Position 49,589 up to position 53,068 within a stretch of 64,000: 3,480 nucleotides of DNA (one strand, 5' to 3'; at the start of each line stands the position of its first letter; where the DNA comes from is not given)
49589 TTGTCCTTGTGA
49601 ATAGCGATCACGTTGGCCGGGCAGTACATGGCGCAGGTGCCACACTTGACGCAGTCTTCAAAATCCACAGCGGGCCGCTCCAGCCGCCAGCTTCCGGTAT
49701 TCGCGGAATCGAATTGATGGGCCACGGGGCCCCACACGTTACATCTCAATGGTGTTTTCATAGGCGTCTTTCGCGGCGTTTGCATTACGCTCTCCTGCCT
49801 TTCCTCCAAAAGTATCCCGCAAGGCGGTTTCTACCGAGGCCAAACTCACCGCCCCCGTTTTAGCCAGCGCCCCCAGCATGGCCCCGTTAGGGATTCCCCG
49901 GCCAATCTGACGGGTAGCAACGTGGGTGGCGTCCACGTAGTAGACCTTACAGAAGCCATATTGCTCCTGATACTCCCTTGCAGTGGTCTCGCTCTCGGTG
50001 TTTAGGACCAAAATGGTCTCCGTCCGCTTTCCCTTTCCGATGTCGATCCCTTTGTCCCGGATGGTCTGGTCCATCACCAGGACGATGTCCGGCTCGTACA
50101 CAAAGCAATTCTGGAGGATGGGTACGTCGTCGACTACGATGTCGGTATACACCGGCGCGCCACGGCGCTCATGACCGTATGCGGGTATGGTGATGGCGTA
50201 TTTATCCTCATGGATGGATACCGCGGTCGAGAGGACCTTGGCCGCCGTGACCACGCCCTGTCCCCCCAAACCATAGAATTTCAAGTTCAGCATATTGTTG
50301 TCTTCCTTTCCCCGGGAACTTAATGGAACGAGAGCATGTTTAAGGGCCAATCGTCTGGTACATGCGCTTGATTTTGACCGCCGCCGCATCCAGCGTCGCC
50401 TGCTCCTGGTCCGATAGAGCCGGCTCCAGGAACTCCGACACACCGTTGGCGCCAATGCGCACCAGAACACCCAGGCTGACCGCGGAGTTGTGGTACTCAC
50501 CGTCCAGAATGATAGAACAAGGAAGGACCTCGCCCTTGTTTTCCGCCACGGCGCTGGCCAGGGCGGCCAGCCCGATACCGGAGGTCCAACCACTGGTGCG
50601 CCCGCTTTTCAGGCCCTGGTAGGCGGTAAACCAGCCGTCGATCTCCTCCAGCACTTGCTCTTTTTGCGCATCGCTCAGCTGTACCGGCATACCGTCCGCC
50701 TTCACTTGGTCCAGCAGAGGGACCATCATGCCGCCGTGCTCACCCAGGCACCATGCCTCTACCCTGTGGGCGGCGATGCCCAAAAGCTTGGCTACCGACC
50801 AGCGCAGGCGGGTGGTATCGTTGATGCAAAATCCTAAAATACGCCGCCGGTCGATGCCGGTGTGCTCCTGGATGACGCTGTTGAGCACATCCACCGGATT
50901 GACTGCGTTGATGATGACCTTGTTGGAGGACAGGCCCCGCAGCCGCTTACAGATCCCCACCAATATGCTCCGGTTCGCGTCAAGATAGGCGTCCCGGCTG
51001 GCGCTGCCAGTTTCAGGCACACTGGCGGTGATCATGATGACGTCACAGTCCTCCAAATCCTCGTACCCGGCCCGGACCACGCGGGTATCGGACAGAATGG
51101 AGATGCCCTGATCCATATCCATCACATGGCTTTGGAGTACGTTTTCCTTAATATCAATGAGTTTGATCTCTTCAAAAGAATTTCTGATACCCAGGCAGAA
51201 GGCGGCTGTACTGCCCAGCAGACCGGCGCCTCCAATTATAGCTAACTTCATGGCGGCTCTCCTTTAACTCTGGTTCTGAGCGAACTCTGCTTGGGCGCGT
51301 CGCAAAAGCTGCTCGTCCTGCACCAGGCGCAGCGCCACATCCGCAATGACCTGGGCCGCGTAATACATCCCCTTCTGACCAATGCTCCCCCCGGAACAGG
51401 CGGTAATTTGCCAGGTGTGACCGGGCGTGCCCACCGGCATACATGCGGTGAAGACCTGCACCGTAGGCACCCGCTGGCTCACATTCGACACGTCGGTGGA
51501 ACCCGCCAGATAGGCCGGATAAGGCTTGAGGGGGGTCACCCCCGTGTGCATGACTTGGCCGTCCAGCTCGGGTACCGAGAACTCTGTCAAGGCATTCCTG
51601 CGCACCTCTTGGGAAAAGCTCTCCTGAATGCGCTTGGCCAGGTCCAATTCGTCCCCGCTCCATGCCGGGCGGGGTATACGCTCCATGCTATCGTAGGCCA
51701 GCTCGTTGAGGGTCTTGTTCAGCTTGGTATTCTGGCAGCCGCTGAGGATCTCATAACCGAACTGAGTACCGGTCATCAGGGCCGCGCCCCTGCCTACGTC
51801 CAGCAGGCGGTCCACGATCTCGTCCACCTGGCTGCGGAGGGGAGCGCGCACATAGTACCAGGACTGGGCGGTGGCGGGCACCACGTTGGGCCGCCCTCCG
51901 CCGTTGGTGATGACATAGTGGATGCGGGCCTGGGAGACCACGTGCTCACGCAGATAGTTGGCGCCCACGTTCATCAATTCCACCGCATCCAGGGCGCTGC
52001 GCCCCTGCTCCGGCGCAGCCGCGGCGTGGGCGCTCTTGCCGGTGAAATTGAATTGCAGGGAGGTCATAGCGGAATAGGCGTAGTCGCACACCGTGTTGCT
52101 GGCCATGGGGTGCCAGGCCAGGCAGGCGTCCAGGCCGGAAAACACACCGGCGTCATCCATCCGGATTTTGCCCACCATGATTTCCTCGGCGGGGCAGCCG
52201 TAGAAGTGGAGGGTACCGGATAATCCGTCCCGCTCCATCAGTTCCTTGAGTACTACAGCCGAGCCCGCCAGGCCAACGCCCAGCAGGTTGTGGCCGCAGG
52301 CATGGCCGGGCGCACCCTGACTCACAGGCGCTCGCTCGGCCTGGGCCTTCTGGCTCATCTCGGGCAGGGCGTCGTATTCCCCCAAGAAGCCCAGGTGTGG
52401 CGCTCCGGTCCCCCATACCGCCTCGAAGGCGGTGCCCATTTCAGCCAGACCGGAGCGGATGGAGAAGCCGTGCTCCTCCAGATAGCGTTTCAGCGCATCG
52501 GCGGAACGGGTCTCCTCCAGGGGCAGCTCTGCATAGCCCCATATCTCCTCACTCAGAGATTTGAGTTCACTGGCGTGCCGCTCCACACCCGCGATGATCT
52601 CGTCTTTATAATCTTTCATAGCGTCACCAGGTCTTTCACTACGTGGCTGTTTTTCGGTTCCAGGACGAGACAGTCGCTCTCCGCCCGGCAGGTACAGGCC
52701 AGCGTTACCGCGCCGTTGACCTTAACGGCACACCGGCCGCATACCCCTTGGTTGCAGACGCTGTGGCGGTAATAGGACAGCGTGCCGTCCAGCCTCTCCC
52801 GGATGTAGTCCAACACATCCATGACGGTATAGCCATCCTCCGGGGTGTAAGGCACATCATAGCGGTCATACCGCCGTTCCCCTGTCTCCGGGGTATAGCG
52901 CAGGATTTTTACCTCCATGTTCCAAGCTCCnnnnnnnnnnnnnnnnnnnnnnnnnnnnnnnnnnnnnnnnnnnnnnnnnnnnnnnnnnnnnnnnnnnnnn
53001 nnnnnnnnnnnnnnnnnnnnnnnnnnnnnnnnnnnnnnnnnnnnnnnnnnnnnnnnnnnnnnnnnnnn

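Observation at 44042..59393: Fourteen-gene IclR-headed minus-strand operon linking a TRAP transporter to amidohydrolase, FrdA-like flavoprotein/2Fe-2S, LDH-like DH, 4-subunit 2-oxoacid:ferredoxin oxidoreductase, Buk/Ptb and a CyuA-like cysteine desulfidase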

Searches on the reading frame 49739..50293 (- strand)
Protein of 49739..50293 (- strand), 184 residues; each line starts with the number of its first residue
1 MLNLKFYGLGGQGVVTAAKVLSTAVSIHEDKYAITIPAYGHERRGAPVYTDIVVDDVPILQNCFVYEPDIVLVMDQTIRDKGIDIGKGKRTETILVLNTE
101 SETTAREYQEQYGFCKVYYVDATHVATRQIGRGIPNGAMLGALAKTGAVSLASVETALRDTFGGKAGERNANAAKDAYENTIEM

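Call 5: search_protein_families(library=pfam, proteins=[window:49742-50293:-], max_evalue=0.01)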
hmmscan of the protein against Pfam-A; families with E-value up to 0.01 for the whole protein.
seq(184 aa): 1 family
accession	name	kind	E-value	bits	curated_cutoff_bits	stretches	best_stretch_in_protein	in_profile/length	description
PF01558.24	POR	-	2.7e-34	119.3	27.4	1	10-179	1-173/173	Pyruvate ferredoxin/flavodoxin oxidoreductase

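Call 54: search_protein_families(library=ncbifam, proteins=[window:49739-50293:-], max_evalue=0.00001)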
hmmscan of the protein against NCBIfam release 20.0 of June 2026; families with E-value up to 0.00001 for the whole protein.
window:49739-50293:- (184 aa): 14 families
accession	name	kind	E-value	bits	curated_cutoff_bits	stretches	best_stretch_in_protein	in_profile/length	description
TIGR02175.1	PorC_KorC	subfamily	5.1e-47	159.9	81.1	1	1-181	1-175/177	2-oxoacid:acceptor oxidoreductase, gamma subunit, pyruvate/2-ketoisovalerate family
NF040683.1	PorC_Meth_Thtga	equivalog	8.7e-44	149.3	270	1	1-180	1-172/177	pyruvate synthase subunit PorC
NF006321.0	PRK08534.1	equivalog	1.3e-43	148.8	225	1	1-182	1-178/181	pyruvate ferredoxin oxidoreductase subunit gamma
NF010632.0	PRK14029.1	equivalog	1.5e-41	142.1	335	1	1-181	1-180/185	pyruvate/ketoisovalerate ferredoxin oxidoreductase subunit gamma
NF045762.1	PhenlGlyoxDHPadE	equivalog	5.1e-36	124.3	300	1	1-182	1-180/187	NADH-dependent phenylglyoxylate dehydrogenase subunit gamma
NF006323.0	PRK08537.1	equivalog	7.4e-22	77.6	235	1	4-180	5-177/181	2-oxoacid:ferredoxin oxidoreductase subunit gamma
NF004497.0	PRK05844.1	equivalog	3.5e-20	72.4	243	1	1-179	1-183/186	pyruvate flavodoxin oxidoreductase subunit gamma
NF006275.0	PRK08441.1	equivalog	6.5e-12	45.4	216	1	3-179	4-172/185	2-oxoglutarate-acceptor oxidoreductase subunit OorC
TIGR03710.1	OAFO_sf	subfamily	8.4e-12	44.4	482.75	1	3-180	3-172/561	2-oxoacid:acceptor oxidoreductase subunit alpha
NF006211.0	PRK08338.1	equivalog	6.2e-10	38.8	239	1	3-181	2-168/170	2-oxoacid:ferredoxin oxidoreductase subunit gamma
NF005322.0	PRK06853.1-2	equivalog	5.5e-07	29.6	237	0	3-26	7-30/197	indolepyruvate oxidoreductase subunit beta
NF005325.0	PRK06853.1-5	equivalog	8.9e-07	28.8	230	0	3-179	5-189/192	indolepyruvate oxidoreductase subunit beta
NF005327.0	PRK06853.2-1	equivalog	2.4e-06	27.5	242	0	2-151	4-158/194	indolepyruvate oxidoreductase subunit beta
NF005323.0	PRK06853.1-3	equivalog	8.5e-06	25.8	238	0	2-180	7-194/197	indolepyruvate oxidoreductase subunit beta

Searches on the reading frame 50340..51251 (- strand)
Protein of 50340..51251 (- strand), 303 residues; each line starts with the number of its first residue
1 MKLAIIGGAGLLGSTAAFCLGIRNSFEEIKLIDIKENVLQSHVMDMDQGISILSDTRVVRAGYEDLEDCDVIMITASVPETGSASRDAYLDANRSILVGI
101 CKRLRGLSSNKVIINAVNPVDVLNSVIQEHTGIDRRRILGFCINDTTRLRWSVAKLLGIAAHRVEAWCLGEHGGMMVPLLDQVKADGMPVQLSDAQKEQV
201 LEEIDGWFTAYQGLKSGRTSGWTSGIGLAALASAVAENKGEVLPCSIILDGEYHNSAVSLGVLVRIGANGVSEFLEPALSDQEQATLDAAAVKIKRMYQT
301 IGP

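Call 4: search_protein_families(library=pfam, proteins=[window:50340-51251:-], max_evalue=0.01)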
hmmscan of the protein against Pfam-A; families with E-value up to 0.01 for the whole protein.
window:50340-51251:- (303 aa): 3 families
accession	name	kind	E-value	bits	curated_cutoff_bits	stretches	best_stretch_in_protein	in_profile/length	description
PF00056.29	Ldh_1_N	-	2.4e-26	92.9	27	1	1-140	1-141/141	lactate/malate dehydrogenase, NAD binding domain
PF02866.23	Ldh_1_C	-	2.7e-12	47.4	22.6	1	145-296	4-165/174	lactate/malate dehydrogenase, alpha/beta C-terminal domain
PF02056.22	Glyco_hydro_4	-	0.0046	17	23.2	0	96-143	123-168/183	Family 4 glycosyl hydrolase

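Call 6: search_protein_families(library=ncbifam, proteins=[window:50340-51251:-], max_evalue=0.001)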
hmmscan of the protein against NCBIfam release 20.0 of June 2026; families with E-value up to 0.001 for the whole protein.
window:50340-51251:- (303 aa): 9 families
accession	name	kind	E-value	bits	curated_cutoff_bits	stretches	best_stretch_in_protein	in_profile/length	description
NF004863.0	PRK06223.1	subfamily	7.5e-59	199.4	283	1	1-301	4-307/313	malate dehydrogenase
NF041314.1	Malate_DH_Halo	equivalog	9.2e-56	189.2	550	1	2-301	3-303/304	malate dehydrogenase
TIGR01771.1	L-LDH-NAD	equivalog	2.5e-53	181.4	303.55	1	8-295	3-298/299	L-lactate dehydrogenase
NF000824.0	PRK00066.1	subfamily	3.8e-49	167.7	339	1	2-301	8-314/316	L-lactate dehydrogenase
TIGR01763.1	MalateDH_bact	equivalog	1.6e-43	149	351.85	1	1-298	2-302/305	malate dehydrogenase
TIGR01772.1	MDH_euk_gproteo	equivalog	1.9e-14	53.7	273.05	1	2-296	1-302/313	malate dehydrogenase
TIGR01759.1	MalateDH-SF1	subfamily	3.2e-09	36.2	345.65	1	7-186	10-200/327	malate dehydrogenase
NF003916.0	PRK05442.1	equivalog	1.3e-05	24.3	271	1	4-191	9-207/328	malate dehydrogenase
TIGR01758.1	MDH_euk_cyt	equivalog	0.00016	21.2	470.4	1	30-195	34-207/324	malate dehydrogenase, NAD-dependent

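Call 31: search_solved_structures(query=window:50340-51251:-, show_alignments=1)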
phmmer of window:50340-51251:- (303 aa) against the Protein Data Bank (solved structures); distinct sequences matched with E-value up to 0.001: 152 (the best 60 are shown).
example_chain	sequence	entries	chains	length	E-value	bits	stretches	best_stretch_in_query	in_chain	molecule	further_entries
30ks_A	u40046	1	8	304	2.6e-46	161.4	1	2-301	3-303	Malate dehydrogenase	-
4bgu_A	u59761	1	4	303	3e-45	158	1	2-301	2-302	MALATE DEHYDROGENASE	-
2j5k_A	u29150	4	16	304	6.1e-44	153.7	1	2-301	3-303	MALATE DEHYDROGENASE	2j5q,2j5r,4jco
1d3a_A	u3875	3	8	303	6.2e-44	153.6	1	2-301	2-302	HALOPHILIC MALATE DEHYDROGENASE | MALATE DEHYDROGENASE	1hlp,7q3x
2hlp_A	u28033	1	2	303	3.1e-43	151.4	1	2-301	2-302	MALATE DEHYDROGENASE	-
2x0r_A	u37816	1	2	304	8.4e-43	149.9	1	2-301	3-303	MALATE DEHYDROGENASE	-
1o6z_A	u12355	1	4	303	8.6e-43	149.9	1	2-301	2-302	MALATE DEHYDROGENASE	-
3nep_X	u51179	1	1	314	4e-41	144.4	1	1-291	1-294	Malate dehydrogenase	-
4plh_A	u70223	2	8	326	7.2e-36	127.2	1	2-301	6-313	malate dehydrogenase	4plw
1gv0_A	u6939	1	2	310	3.9e-35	124.8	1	1-286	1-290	MALATE DEHYDROGENASE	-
6j9s_A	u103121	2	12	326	1.2e-34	123.1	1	5-297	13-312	L-lactate dehydrogenase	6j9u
6vdh_A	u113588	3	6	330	1.9e-34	122.5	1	2-298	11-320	lactate dehydrogenase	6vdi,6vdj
4plc_A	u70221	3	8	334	2.2e-34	122.3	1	2-301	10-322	lactate dehydrogenase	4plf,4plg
1guz_A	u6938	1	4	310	5.3e-34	121.1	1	1-288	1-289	MALATE DEHYDROGENASE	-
1llc_A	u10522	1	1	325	6.4e-34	120.8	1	5-297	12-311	L-LACTATE DEHYDROGENASE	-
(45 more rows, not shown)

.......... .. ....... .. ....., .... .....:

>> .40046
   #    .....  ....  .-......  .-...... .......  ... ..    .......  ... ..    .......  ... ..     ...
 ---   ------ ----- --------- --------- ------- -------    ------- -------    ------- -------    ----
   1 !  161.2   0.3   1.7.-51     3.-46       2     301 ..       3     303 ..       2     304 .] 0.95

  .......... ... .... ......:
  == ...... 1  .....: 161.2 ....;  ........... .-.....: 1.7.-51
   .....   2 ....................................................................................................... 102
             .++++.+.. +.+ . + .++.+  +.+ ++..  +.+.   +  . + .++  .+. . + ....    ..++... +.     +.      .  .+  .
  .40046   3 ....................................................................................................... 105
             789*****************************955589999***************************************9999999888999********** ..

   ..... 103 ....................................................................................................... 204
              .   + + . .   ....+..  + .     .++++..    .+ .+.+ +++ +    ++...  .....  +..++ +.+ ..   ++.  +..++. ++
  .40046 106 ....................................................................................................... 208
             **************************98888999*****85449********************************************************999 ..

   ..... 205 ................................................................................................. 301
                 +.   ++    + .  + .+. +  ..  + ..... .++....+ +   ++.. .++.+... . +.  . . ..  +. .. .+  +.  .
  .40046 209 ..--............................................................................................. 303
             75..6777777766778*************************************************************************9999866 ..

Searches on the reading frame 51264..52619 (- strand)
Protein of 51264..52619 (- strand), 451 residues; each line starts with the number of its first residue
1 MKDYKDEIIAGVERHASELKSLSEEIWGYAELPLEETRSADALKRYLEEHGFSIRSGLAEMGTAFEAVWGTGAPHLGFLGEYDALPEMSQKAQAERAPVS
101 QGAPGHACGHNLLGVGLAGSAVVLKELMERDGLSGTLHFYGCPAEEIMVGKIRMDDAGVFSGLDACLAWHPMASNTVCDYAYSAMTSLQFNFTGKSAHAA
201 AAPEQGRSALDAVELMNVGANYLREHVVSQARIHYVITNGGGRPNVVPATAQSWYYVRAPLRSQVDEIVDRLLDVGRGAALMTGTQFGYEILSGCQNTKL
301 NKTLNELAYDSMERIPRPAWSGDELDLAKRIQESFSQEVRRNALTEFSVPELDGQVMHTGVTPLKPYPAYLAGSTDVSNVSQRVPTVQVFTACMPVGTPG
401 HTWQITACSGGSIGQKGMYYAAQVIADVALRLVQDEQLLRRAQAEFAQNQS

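Call 4: search_protein_families(library=pfam, proteins=[window:51264-52619:-], max_evalue=0.01)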
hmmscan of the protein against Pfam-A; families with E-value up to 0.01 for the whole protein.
window:51264-52619:- (451 aa): 2 families
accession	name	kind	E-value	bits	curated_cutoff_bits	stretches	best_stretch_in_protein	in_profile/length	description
PF01546.33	Peptidase_M20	-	7.2e-08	33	24.6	1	78-387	2-171/206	Peptidase family M20/M25/M40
PF07687.19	M20_dimer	-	2.6e-07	31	21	1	187-272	8-95/107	Peptidase dimerisation domain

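Call 6: search_protein_families(library=ncbifam, proteins=[window:51264-52619:-], max_evalue=0.001)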
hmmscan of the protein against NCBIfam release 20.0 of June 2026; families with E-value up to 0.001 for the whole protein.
window:51264-52619:- (451 aa): 7 families
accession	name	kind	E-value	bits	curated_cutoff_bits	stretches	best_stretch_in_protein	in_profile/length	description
TIGR01891.1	amidohydrolases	subfamily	1.4e-71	241.5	153.75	1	22-399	4-346/366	amidohydrolase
NF038260.1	ectoine_DoeB_2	equivalog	2.4e-12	46.4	550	1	21-290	10-282/378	N(2)-acetyl-L-2,4-diaminobutanoate deacetylase DoeB2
NF006365.0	PRK08588.1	subfamily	2.2e-09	37.1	289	1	109-272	102-271/383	succinyl-diaminopimelate desuccinylase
NF040868.1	carboxypep_CpsA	equivalog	3.2e-09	36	500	1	10-205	6-206/391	carboxypeptidase CpsA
NF004788.0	PRK06133.1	subfamily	5.2e-08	32.2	349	1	164-286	196-316/417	glutamate carboxypeptidase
TIGR01910.1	DapE-ArgE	subfamily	6.2e-07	28.9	217.6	1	116-270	109-273/373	ArgE/DapE family deacylase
NF005602.0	PRK07338.1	equivalog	1.8e-06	26.8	357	1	164-272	184-291/409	hydrolase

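Call 28: search_solved_structures(query=window:51264-52619:-, show_alignments=1)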
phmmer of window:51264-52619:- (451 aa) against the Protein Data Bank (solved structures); distinct sequences matched with E-value up to 0.001: 10.
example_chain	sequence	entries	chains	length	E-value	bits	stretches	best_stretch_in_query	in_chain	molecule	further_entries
3ram_A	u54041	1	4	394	1.4e-38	136.1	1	6-292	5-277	HmrA protein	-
7yh4_A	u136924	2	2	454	1.5e-29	106.4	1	13-294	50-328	Xaa-Arg dipeptidase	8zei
8xzc_A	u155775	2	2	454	1.5e-29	106.3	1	13-293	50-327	Xaa-Arg dipeptidase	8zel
3io1_A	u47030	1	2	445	2e-12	49.9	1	69-292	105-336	Aminobenzoyl-glutamate utilization protein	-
1ysj_A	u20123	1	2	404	2.2e-12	49.8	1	19-289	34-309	protein yxeP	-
1xmb_A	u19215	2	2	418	1.5e-07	33.9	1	26-294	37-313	IAA-amino acid hydrolase homolog 2 | IAA-amino acid hydrolase ILR1-like 2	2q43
6slf_A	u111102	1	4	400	1.8e-05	27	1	7-183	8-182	N-alpha-acyl-glutamine aminoacylase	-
1cg2_A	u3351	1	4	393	7.5e-05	24.9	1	164-258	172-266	CARBOXYPEPTIDASE G2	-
6xj5_A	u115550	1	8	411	9.2e-05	24.6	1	164-258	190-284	Carboxypeptidase G2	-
7m6u_A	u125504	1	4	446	0.0001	24.5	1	164-258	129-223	Carboxypeptidase G2 circular permuation pro-domain fusion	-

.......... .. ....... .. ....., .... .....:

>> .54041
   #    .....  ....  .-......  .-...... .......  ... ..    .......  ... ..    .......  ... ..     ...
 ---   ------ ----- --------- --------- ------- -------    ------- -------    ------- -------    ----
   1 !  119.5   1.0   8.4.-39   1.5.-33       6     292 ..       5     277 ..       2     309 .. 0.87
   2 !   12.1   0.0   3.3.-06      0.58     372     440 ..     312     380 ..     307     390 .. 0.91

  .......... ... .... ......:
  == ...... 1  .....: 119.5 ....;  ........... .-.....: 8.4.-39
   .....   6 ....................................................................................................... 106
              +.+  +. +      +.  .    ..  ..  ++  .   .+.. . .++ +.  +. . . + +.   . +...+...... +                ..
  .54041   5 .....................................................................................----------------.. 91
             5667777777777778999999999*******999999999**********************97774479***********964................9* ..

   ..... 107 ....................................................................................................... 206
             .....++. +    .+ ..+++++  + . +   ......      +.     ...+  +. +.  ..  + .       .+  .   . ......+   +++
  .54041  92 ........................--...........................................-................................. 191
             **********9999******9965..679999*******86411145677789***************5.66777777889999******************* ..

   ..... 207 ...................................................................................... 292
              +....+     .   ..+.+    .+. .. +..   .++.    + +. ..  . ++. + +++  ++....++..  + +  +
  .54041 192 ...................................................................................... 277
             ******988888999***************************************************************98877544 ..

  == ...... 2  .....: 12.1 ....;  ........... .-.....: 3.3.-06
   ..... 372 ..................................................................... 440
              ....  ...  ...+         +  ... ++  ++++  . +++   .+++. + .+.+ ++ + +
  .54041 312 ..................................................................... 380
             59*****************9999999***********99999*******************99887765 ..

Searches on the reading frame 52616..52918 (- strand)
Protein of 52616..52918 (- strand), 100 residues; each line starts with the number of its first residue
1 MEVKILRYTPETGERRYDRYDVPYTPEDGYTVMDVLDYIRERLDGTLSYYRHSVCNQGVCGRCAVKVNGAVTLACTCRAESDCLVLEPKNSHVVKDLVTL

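Call 4: search_protein_families(library=pfam, proteins=[window:52616-52918:-], max_evalue=0.01)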
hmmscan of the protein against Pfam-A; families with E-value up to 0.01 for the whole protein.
window:52616-52918:- (100 aa): 2 families
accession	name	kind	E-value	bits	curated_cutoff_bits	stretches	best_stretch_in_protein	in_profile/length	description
PF13085.11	Fer2_3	-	9.5e-22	77.5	27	1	3-98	2-99/107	2Fe-2S iron-sulfur cluster binding domain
PF13510.11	Fer2_4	-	7.7e-05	23.1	22.8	1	22-81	11-73/82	2Fe-2S iron-sulfur cluster binding domain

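Call 6: search_protein_families(library=ncbifam, proteins=[window:52616-52918:-], max_evalue=0.001)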
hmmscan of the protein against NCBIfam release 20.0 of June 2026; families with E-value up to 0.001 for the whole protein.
window:52616-52918:- (100 aa): 14 families
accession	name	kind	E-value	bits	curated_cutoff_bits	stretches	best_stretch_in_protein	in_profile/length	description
NF004616.0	PRK05950.1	subfamily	2.2e-18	66.3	228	1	2-99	7-106/238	succinate dehydrogenase iron-sulfur subunit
TIGR00384.1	dhsB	subfamily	3e-18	66.1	88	1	5-99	1-98/222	succinate dehydrogenase and fumarate reductase iron-sulfur protein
NF004898.0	PRK06259.1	equivalog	3.1e-17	62.4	385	1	1-98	4-95/488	fumarate reductase (CoM/CoB) subunit TfrB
NF009226.0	PRK12576.1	equivalog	3.1e-16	59.6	344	1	2-98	11-110/317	succinate dehydrogenase/fumarate reductase iron-sulfur subunit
NF009051.0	PRK12385.1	equivalog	2.6e-14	53.2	333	1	1-98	7-104/244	succinate dehydrogenase/fumarate reductase iron-sulfur subunit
NF010071.0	PRK13552.1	equivalog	2.3e-11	43.5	264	1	2-80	6-82/241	fumarate reductase iron-sulfur subunit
NF009227.0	PRK12577.1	equivalog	2.3e-11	42.9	349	1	2-93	4-90/330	succinate dehydrogenase/fumarate reductase iron-sulfur subunit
NF009225.0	PRK12575.1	subfamily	2.5e-10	40.2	443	1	3-98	7-102/235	succinate dehydrogenase/fumarate reductase iron-sulfur subunit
NF042952.1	MFR_FeS_SdhB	equivalog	1.7e-09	37.1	600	1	13-90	10-84/320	8-methylmenaquinol:fumarate reductase iron-sulfur subunit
NF009052.0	PRK12386.1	equivalog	1e-06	28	256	1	3-99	7-102/255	succinate dehydrogenase/fumarate reductase iron-sulfur subunit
NF006391.0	PRK08640.1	equivalog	1.7e-05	23.8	244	1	2-97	8-109/254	succinate dehydrogenase iron-sulfur subunit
NF005746.0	PRK07570.1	subfamily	6.9e-05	22.2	243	1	2-88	4-101/250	succinate dehydrogenase/fumarate reductase iron-sulfur subunit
TIGR03311.1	Se_dep_XDH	equivalog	8.5e-05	20.8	830.45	1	33-80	16-60/848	selenium-dependent xanthine dehydrogenase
TIGR03193.1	4hydroxCoAred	equivalog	0.00089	19.2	257.8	1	33-80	19-63/148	4-hydroxybenzoyl-CoA reductase subunit gamma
